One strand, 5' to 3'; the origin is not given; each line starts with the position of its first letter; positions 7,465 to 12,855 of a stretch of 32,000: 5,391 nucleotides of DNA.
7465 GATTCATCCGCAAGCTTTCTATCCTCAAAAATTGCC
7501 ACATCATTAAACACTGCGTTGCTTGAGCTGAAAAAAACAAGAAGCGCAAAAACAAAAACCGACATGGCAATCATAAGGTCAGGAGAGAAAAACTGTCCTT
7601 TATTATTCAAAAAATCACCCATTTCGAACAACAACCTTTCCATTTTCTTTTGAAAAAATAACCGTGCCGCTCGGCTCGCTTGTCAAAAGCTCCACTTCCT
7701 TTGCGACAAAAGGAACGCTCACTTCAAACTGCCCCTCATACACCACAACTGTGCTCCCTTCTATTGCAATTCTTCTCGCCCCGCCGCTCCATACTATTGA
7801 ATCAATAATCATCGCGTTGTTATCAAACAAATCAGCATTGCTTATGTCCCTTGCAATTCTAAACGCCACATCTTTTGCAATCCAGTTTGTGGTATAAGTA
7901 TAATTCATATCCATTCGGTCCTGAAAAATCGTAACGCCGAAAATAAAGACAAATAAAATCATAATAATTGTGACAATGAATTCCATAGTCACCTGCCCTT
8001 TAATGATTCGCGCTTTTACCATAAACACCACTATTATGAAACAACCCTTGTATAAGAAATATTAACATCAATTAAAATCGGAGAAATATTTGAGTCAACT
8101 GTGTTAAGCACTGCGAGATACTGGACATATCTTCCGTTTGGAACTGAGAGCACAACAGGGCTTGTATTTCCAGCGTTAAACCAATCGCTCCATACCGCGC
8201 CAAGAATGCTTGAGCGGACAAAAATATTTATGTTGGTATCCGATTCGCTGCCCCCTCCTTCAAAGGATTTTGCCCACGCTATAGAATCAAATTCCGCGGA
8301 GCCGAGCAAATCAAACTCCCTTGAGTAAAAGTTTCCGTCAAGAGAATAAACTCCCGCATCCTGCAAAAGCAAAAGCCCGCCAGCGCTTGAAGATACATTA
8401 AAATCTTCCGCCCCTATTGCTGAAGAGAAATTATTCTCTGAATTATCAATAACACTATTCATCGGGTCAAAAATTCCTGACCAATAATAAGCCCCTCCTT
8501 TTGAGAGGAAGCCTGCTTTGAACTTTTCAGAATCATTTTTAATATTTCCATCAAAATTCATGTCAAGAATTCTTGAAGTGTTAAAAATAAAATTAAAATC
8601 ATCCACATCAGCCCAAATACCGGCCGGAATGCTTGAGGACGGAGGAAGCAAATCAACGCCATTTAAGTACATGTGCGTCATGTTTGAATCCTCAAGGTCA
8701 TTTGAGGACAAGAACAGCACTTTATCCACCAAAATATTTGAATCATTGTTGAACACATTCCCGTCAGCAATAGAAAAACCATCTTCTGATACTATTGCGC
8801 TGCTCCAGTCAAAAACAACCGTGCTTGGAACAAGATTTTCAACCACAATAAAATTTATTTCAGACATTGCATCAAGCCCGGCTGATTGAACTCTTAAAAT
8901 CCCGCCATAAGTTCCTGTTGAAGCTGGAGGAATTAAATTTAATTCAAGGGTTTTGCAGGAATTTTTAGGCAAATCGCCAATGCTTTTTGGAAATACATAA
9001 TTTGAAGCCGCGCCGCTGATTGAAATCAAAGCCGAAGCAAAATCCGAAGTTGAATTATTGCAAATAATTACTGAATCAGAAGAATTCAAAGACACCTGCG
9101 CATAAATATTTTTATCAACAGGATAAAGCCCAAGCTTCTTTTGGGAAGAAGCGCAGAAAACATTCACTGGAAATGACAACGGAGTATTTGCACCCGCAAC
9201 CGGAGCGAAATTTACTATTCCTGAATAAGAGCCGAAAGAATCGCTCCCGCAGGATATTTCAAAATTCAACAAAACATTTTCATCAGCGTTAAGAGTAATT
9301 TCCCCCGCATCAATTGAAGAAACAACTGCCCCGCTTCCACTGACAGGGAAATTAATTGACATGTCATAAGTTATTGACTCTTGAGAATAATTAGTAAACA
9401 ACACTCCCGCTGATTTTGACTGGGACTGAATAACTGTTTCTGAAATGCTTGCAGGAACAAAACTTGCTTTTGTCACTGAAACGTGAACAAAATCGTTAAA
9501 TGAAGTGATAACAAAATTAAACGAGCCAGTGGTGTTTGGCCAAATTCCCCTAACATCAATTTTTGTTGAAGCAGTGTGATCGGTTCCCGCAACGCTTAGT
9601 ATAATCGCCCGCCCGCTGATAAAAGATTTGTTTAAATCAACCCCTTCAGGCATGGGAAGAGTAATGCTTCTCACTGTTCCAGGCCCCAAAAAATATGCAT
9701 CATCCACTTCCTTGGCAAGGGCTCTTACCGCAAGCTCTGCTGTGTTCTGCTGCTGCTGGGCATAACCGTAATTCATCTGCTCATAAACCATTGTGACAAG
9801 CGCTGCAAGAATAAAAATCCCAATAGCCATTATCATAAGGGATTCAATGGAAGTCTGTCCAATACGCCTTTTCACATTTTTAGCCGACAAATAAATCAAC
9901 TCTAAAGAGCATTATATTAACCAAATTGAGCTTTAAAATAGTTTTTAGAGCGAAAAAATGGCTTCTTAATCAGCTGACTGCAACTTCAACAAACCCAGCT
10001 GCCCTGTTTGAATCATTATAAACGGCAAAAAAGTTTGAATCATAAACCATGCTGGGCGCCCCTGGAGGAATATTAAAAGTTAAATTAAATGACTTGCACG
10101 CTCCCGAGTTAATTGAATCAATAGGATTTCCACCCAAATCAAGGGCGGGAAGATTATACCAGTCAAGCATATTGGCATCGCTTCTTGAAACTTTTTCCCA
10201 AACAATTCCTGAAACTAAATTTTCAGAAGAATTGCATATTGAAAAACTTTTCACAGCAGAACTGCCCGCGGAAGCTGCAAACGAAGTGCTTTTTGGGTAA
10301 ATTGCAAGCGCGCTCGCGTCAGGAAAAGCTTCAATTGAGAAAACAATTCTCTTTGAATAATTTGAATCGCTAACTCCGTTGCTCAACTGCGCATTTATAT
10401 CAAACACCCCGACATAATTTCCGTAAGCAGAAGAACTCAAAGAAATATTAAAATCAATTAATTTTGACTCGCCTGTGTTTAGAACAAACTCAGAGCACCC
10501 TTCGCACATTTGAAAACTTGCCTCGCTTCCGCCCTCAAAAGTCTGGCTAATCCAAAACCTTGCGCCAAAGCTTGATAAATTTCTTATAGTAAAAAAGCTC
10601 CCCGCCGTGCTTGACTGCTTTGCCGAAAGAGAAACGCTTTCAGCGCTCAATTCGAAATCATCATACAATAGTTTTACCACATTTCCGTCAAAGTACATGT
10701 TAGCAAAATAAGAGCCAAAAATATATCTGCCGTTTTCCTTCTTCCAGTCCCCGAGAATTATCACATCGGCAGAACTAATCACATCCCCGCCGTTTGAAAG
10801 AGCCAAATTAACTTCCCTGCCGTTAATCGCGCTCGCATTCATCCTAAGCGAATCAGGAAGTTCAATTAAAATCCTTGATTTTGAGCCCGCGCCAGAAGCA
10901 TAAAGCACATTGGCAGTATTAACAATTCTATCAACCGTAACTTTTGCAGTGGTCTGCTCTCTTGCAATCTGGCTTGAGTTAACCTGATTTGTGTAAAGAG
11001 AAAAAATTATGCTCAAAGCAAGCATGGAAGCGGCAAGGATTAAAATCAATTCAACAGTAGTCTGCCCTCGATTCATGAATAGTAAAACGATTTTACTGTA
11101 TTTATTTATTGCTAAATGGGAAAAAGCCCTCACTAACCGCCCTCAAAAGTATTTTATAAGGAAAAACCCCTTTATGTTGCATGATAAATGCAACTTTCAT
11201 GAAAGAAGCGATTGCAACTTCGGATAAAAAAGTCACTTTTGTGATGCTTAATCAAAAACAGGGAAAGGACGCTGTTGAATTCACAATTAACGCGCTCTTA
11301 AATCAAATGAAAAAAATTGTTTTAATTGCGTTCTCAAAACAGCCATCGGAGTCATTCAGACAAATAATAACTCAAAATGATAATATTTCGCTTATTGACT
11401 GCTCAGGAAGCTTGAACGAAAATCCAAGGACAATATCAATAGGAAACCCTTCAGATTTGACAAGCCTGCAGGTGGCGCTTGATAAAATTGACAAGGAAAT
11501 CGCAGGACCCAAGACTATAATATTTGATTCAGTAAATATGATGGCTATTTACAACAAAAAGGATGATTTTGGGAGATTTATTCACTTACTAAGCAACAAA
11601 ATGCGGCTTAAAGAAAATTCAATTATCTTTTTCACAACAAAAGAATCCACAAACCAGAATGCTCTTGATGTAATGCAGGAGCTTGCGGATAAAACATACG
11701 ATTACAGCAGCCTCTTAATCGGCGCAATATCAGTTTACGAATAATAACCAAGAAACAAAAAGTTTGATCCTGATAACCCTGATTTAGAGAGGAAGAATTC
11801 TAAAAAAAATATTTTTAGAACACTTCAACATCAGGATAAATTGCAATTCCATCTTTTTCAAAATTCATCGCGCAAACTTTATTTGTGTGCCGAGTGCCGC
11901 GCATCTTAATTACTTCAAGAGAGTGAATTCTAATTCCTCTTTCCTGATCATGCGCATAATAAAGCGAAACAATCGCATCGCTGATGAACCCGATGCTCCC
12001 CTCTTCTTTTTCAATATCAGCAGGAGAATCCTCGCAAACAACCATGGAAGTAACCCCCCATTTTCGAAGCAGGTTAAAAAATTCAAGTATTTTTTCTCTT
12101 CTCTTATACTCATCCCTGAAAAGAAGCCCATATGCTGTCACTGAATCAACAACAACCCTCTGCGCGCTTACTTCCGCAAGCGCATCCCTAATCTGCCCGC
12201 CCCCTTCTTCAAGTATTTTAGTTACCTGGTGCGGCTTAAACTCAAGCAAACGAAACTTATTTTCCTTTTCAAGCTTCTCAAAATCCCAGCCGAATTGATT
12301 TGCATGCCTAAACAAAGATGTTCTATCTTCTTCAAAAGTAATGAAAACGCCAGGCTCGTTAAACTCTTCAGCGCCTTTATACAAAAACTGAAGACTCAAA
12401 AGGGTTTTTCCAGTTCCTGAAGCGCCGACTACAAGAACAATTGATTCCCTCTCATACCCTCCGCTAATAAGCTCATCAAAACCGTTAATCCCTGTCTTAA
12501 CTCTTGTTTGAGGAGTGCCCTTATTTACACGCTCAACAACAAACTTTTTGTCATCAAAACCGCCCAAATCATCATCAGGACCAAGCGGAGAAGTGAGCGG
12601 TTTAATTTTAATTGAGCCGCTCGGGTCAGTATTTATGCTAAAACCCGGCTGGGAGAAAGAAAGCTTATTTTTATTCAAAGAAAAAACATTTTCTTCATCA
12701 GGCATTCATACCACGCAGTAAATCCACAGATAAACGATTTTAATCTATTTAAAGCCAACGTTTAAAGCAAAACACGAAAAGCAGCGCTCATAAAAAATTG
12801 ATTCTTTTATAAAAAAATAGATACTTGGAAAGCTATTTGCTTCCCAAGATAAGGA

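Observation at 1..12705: Non-archaellar type IV pilus locus with seven class III signal-peptide genes (Epd/Tad-like core)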

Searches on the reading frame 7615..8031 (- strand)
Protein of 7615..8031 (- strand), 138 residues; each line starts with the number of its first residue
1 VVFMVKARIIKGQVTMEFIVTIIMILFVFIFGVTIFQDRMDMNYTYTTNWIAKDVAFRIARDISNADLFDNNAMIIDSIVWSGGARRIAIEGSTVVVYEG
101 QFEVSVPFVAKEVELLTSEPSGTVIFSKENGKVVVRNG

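Call 7: search_protein_families(library=pfam, max_evalue=1, proteins=[window:7615-8031:-])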
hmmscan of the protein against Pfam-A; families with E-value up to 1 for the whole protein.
window:7615-8031:- (138 aa): 3 families
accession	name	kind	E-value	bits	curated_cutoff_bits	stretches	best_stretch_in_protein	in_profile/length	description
PF10698.15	DUF2505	-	0.012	16.2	26.9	1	91-115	113-137/158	Protein of unknown function (DUF2505)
PF16163.10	DUF4869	-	0.055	13.8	28.9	1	36-79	2-43/128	Domain of unknown function (DUF4869)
PF10144.15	SMP_2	-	0.065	13.3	28.9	1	4-65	1-62/159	Bacterial virulence factor haemolysin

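Call 10: search_protein_families(library=ncbifam, max_evalue=0.1, proteins=[window:7615-8031:-])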
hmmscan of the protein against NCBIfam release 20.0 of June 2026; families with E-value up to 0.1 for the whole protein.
window:7615-8031:- (138 aa): 1 family
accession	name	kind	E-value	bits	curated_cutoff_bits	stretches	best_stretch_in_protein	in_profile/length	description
TIGR02138.1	phosphate_pstC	equivalog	0.0075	15.3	196.45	1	15-118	13-112/296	phosphate ABC transporter permease subunit PstC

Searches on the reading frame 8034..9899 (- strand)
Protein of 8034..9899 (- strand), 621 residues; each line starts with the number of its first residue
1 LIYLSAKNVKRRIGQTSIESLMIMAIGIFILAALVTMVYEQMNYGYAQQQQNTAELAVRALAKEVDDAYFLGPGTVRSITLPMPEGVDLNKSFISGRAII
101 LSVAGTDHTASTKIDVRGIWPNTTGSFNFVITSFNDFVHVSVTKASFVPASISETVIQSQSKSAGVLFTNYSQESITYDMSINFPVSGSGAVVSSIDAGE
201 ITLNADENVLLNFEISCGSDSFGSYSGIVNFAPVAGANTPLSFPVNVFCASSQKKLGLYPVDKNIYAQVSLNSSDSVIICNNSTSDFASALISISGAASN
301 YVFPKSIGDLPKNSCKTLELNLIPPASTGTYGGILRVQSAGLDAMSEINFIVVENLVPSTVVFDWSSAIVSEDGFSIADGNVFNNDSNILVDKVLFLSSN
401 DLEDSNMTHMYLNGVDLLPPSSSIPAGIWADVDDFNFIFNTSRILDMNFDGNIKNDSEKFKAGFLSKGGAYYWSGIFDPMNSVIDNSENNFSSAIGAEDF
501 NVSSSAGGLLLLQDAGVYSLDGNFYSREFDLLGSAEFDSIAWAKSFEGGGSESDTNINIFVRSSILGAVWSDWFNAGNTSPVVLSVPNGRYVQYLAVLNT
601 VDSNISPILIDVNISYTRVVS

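Call 7: search_protein_families(library=pfam, max_evalue=1, proteins=[window:8034-9899:-])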
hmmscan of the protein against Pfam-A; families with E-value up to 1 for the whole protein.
window:8034-9899:- (621 aa): 0 families

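Call 10: search_protein_families(library=ncbifam, max_evalue=0.1, proteins=[window:8034-9899:-])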
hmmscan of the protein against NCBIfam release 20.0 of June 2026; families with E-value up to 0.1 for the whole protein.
window:8034-9899:- (621 aa): 0 families

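Call 37: search_solved_structures(query=window:8034-9899:-, max_evalue=10)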
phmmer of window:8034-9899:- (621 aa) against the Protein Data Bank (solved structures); distinct sequences matched with E-value up to 10: 1.
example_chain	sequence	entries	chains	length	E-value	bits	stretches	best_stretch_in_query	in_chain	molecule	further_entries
8bad_A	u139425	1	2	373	0.51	12.1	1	252-289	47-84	Binary toxin A-like protein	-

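Call 43: find_homologous_proteins(query=window:8034-9890:-, max_evalue=0.001)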
Query window:8034-9890:- (618 aa): 4 proteins with E <= 0.001 among 8000 candidates.
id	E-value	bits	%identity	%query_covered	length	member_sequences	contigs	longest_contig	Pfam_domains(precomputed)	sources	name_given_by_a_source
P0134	2.8e-267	906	68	99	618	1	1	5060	-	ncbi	-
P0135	1.7e-81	293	41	56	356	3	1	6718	-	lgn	-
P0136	2.0e-70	256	40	56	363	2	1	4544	-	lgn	-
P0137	6.5e-55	205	35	56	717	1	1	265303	PF13385.14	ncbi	-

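Call 45: search_protein_families(library=pfam, max_evalue=0.01, proteins=[P0137])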
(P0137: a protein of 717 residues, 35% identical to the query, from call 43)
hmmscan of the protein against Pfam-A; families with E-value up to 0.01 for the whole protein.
P0137 (717 aa): 2 families
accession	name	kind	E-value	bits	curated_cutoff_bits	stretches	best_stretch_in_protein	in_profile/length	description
PF13385.13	Laminin_G_3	-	4.7e-25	89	27.6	1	437-595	3-150/151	Concanavalin A-like lectin/glucanases superfamily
PF02973.23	Sialidase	-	0.00069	19.6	26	1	530-596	112-182/189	Sialidase, N-terminal domain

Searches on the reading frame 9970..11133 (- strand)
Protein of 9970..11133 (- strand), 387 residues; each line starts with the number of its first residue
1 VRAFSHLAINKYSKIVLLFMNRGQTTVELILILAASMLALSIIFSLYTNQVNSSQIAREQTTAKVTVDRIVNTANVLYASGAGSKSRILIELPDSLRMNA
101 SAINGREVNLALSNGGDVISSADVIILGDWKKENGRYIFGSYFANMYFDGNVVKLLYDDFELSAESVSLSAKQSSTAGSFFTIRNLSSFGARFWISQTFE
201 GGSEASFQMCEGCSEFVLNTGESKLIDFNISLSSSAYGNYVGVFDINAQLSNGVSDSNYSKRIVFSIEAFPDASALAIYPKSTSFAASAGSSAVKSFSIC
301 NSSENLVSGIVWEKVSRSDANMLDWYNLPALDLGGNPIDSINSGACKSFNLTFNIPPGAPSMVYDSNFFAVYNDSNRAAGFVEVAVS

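Call 7: search_protein_families(library=pfam, max_evalue=1, proteins=[window:9970-11133:-])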
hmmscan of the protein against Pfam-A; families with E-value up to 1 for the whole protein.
window:9970-11133:- (387 aa): 1 family
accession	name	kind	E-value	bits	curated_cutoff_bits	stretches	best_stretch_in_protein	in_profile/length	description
PF04021.17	Class_IIIsignal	-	0.0032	17.8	23.7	1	21-43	1-23/27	Class III signal peptide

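Call 10: search_protein_families(library=ncbifam, max_evalue=0.1, proteins=[window:9970-11133:-])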
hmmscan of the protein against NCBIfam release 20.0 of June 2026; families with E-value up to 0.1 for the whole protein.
window:9970-11133:- (387 aa): 0 families

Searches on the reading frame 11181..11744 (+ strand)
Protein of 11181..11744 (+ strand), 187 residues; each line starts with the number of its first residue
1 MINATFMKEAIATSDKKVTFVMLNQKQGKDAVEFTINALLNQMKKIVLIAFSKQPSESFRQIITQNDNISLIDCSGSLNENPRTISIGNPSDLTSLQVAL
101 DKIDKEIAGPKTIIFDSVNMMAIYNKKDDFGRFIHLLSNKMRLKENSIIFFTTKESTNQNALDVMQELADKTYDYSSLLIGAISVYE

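Call 9: search_protein_families(library=pfam, max_evalue=0.1, proteins=[window:11181-11744:+])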
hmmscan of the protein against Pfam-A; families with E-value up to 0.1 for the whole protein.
window:11181-11744:+ (187 aa): 4 families
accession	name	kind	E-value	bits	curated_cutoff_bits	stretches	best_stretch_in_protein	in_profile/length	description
PF05763.18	DUF835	-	0.00013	22.2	33.1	1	39-165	11-132/136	Protein of unknown function (DUF835)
PF06745.19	ATPase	-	0.00025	20.9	26.6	1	63-159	77-169/231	KaiC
PF24336.1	DUF7504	-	0.0012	19.8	27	1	54-171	43-175/179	Family of unknown function (DUF7504)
PF23365.1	DUF7090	-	0.0049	17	27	1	86-174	93-181/192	Family of unknown function (DUF7090)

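Call 94: search_protein_families(library=ncbifam, max_evalue=0.1, proteins=[window:11181-11744:+])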
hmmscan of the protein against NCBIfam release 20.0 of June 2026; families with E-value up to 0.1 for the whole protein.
window:11181-11744:+ (187 aa): 0 families

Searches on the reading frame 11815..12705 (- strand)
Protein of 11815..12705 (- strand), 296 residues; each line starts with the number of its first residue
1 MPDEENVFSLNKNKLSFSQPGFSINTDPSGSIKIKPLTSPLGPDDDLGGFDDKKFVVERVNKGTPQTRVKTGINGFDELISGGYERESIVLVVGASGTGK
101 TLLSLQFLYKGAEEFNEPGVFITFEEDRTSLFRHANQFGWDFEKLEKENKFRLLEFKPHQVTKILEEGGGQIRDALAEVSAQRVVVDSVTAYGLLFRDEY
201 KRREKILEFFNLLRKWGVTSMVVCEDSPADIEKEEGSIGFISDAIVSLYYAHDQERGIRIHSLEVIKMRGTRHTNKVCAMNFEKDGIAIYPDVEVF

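Call 9: search_protein_families(library=pfam, max_evalue=0.1, proteins=[window:11815-12705:-])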
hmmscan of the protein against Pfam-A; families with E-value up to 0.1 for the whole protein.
window:11815-12705:- (296 aa): 15 families
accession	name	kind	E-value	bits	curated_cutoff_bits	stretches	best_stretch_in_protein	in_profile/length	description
PF06745.19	ATPase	-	2.3e-59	201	26.6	1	69-292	1-229/231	KaiC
PF13481.12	AAA_25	-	1.1e-06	28.8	27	1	77-223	23-187/195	AAA domain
PF08423.17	Rad51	-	0.00042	20.1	22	1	68-205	7-143/244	Rad51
PF03796.21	DnaB_C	-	0.0032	17.3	27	1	69-133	2-65/255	DnaB-like helicase C terminal domain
PF13191.12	AAA_16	-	0.0044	18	32.6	1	87-166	24-103/167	AAA ATPase domain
PF13401.12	AAA_22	-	0.0044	17.8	27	1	86-128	4-45/130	AAA domain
PF04851.21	ResIII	-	0.013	15.8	22.5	1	81-136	20-70/164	Type III restriction enzyme, res subunit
PF09848.15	SLFN-g3_helicase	-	0.014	15.1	24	1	88-116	2-31/354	Schlafen group 3, DNA/RNA helicase domain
PF13479.12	AAA_24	-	0.015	15.6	27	1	90-206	5-90/195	AAA domain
PF20720.3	nSTAND3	-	0.015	15.4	27.2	1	85-114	15-44/155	Novel STAND NTPase 3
PF07088.17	GvpD_P-loop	-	0.033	14.5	24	0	90-109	13-32/189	GvpD gas vesicle protein, P-loop domain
PF13173.12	AAA_14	-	0.045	14.2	27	0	88-135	3-48/129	AAA domain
PF12775.13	AAA_7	-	0.063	13.3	25.8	0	85-124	31-69/181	P-loop containing dynein motor region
PF02562.22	PhoH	-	0.072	13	27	0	86-106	18-38/205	PhoH-like protein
PF08477.19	Roc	-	0.099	13.3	27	0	90-130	2-42/119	Ras of Complex, Roc, domain of DAPkinase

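Call 16: search_solved_structures(query=window:11815-12705:-, max_evalue=0.001)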
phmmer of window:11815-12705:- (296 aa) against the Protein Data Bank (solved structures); distinct sequences matched with E-value up to 0.001: 46.
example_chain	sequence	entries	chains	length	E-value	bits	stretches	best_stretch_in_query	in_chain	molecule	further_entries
8zn5_B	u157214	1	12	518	9.6e-62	212.2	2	68-291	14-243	KaiC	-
8zn6_F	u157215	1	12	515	2.7e-55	191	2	66-291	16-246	KaiC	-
8jon_A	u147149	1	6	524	3.1e-53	184.2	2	68-291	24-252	Circadian clock oscillator protein KaiC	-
7dyk_A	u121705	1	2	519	6.3e-53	183.2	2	67-291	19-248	Circadian clock protein kinase KaiC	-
3k0e_A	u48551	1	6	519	6.7e-53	183.1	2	67-291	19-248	Circadian clock protein kinase KaiC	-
4ijm_A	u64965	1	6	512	7e-53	183.1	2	68-291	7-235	Circadian clock protein kinase KaiC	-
7x1y_A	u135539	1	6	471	7.1e-53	183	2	68-291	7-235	Circadian clock oscillator protein KaiC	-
7dye_A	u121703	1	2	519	8.1e-53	182.9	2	67-291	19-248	Circadian clock protein kinase KaiC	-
3k0f_A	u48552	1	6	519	8.2e-53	182.9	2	67-291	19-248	Circadian clock protein kinase KaiC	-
3k0a_A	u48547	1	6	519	8.3e-53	182.8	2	67-291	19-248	Circadian clock protein kinase KaiC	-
3jzm_A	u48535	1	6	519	8.3e-53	182.8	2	67-291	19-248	Circadian clock protein kinase kaiC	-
1u9i_A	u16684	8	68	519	8.6e-53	182.8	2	67-291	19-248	KaiC | Circadian clock protein kinase kaiC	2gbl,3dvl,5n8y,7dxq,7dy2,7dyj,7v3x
7wdc_A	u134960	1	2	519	9e-53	182.7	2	67-291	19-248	Circadian clock protein kinase KaiC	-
1tf7_A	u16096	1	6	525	9e-53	182.7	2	67-291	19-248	KaiC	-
7dy1_A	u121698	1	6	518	1.1e-52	182.4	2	67-291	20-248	Circadian clock protein kinase KaiC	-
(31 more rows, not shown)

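Call 94: search_protein_families(library=ncbifam, max_evalue=0.1, proteins=[window:11815-12705:-])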
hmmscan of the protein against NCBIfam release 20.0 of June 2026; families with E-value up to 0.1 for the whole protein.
window:11815-12705:- (296 aa): 23 families
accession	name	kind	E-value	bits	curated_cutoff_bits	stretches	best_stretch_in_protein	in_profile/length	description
NF006799.0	PRK09302.1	equivalog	2.6e-46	158.3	408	1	67-291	11-240/515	circadian clock protein KaiC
TIGR03880.1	KaiC_arch_3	hypoth_equivalog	8.6e-45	153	249.45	1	72-296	1-224/224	KaiC domain-containing protein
TIGR03877.1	thermo_KaiC_1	hypoth_equivalog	3.1e-36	125.1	307.25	1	67-292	2-235/238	KaiC domain-containing protein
TIGR02655.1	circ_KaiC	equivalog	2e-35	122.4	546.25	1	68-291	2-230/484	circadian clock protein KaiC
TIGR03881.1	KaiC_arch_4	hypoth_equivalog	1e-26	94.1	247.8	1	68-284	2-222/231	KaiC domain-containing protein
TIGR03878.1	thermo_KaiC_2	hypoth_equivalog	6.8e-11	42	232.2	1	82-228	31-177/259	KaiC domain-containing protein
NF004723.0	PRK06067.1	subfamily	2.9e-10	40.1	194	1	62-275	9-219/243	flagellar accessory protein FlaH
NF003301.0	PRK04301.1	equivalog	1.2e-07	31.3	259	1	66-208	80-222/316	DNA repair and recombination protein RadA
NF052589.1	ArlH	equivalog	4.5e-07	29.8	215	1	76-231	9-164/229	archaellum protein ArlH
TIGR02236.1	recomb_radA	equivalog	1.5e-06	27.8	361.15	1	47-209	59-219/311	DNA repair and recombination protein RadA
TIGR00416.1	sms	equivalog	2.3e-05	23.4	403.05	1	66-189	73-179/454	DNA repair protein RadA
NF004629.0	PRK05973.1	equivalog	5.8e-05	22.2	156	1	86-150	63-126/237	DNA helicase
NF006861.0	PRK09361.1-1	equivalog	0.00013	21.6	278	1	67-123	3-58/235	DNA repair and recombination protein RadB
TIGR02237.1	recomb_radB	equivalog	0.00029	20.8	172.4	1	77-201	2-115/210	DNA repair and recombination protein RadB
TIGR00665.1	DnaB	equivalog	0.00088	18.2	385.25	1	58-132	167-240/435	replicative DNA helicase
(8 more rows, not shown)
